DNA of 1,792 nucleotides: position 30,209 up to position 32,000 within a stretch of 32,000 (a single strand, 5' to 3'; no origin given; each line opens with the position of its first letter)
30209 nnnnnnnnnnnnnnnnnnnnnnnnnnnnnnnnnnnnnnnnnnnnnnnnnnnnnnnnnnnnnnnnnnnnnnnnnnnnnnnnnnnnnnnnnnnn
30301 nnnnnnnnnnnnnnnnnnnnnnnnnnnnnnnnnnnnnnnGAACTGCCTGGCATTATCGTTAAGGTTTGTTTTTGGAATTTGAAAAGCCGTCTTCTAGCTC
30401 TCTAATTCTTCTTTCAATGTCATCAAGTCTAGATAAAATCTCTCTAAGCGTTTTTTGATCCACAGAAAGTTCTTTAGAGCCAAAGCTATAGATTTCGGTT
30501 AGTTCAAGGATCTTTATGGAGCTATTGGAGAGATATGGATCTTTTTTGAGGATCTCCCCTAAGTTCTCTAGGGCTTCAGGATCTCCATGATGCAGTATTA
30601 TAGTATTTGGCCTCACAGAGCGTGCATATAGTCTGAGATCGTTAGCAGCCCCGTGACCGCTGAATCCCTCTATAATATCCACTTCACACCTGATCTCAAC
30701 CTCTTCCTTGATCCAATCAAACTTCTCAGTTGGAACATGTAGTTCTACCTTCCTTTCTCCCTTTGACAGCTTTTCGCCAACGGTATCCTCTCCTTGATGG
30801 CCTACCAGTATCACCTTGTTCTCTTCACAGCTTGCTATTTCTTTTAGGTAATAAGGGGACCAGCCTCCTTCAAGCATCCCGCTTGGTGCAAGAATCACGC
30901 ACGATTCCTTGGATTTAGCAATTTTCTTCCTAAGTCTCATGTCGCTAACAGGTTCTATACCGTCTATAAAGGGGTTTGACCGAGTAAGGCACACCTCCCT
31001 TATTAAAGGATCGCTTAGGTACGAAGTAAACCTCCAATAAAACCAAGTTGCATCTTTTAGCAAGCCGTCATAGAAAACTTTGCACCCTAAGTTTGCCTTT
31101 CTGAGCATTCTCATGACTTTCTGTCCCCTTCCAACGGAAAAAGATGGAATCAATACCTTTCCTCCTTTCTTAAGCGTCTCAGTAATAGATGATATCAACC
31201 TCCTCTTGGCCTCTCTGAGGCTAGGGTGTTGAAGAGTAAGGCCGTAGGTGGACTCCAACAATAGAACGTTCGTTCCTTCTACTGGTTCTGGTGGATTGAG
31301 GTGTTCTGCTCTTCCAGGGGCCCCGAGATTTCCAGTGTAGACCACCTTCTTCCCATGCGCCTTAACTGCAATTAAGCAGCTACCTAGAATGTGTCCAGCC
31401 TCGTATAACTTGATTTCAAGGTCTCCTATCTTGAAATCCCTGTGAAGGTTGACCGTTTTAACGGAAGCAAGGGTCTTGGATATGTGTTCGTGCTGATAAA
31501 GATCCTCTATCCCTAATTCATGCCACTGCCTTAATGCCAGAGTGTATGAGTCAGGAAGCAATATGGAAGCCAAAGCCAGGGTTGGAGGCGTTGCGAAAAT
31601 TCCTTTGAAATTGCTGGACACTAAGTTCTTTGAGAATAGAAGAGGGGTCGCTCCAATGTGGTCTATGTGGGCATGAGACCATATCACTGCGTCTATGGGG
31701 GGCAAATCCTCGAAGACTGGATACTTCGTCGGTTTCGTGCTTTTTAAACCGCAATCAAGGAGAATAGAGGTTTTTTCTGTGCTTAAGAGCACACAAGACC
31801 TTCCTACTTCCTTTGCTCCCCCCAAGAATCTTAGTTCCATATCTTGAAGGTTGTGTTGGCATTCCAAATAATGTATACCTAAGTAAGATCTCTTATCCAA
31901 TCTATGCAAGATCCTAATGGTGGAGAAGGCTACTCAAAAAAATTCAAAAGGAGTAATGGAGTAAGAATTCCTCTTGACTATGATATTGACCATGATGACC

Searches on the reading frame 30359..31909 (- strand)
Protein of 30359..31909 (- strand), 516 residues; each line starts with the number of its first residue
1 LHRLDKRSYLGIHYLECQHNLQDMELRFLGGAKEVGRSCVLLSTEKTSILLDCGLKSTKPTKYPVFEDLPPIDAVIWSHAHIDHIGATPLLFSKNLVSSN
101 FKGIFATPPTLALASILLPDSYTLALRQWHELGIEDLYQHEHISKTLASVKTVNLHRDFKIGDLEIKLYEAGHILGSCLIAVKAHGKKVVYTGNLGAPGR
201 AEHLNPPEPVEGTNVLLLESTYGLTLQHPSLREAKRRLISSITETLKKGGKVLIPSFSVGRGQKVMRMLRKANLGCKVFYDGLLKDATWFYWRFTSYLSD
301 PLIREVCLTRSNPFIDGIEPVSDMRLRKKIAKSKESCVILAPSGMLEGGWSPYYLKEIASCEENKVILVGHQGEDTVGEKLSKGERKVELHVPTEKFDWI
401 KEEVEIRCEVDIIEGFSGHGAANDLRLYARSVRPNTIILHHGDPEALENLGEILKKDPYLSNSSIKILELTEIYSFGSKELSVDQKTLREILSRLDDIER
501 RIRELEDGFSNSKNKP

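Call 54: find_homologous_proteins(query=window:30359-31909:-, max_evalue=1e-20)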
Query window:30359-31909:- (516 aa): 2374 proteins with E <= 1e-20 among 8000 candidates; the best 120 are listed.
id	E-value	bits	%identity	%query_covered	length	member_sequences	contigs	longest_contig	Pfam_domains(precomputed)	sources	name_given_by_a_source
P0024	0.0e+0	1118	100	96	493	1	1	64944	PF12706.14,PF16661.12,PF23023.2,PF07521.18,PF10996.15,PF00753.34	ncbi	-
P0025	3.6e-280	948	84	94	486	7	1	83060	PF12706.14,PF16661.12,PF23023.2,PF13483.13,PF07521.18,PF10996.15,PF00753.34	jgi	-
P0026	1.4e-271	920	81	94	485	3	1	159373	PF12706.14,PF16661.12,PF23023.2,PF07521.18,PF10996.15,PF00753.34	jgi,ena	-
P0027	8.0e-270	914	81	94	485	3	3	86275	PF12706.14,PF16661.12,PF23023.2,PF07521.18,PF10996.15,PF00753.34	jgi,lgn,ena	-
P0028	3.4e-258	876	77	94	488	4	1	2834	PF12706.14,PF16661.12,PF23023.2,PF13483.13,PF07521.18,PF10996.15,PF00753.34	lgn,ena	-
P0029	8.0e-128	445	42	94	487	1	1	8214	PF12706.14,PF16661.12,PF23023.2,PF07521.18,PF10996.15,PF00753.34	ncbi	-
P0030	2.8e-127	444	42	94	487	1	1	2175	PF12706.14,PF16661.12,PF23023.2,PF07521.18,PF10996.15,PF00753.34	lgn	-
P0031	9.3e-126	439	43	94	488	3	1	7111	PF12706.14,PF16661.12,PF23023.2,PF07521.18,PF10996.15,PF00753.34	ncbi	ncbi:MAG: MBL fold metallo-hydrolase [Candidatus Jordarchaeaceae archaeon]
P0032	1.6e-125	438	41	94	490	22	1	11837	PF12706.14,PF16661.12,PF23023.2,PF07521.18,PF10996.15,PF00753.34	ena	-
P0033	4.2e-124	433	40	95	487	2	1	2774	PF12706.14,PF16661.12,PF23023.2,PF07521.18,PF10996.15,PF00753.34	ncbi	ncbi:MAG: MBL fold metallo-hydrolase [Candidatus Lokiarchaeia archaeon]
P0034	2.4e-96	342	39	96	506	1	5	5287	PF12706.14,PF16661.12,PF23023.2,PF07521.18,PF10996.15,PF00753.34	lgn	-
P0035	7.2e-95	337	40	93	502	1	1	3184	PF12706.14,PF16661.12,PF23023.2,PF07521.18,PF10996.15,PF00753.34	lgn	-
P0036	2.2e-77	279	35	95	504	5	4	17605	PF12706.14,PF16661.12,PF23023.2,PF07521.18,PF10996.15,PF00753.34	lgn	-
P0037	7.1e-71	258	33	93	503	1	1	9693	PF12706.14,PF16661.12,PF23023.2,PF07521.18,PF10996.15,PF00753.34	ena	-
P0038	9.1e-68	247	34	90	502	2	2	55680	PF12706.14,PF16661.12,PF23023.2,PF07521.18,PF10996.15,PF00753.34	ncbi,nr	ncbi:MAG: MBL fold metallo-hydrolase [Candidatus Methanomethyliaceae archaeon]|nr:MBL fold metallo-h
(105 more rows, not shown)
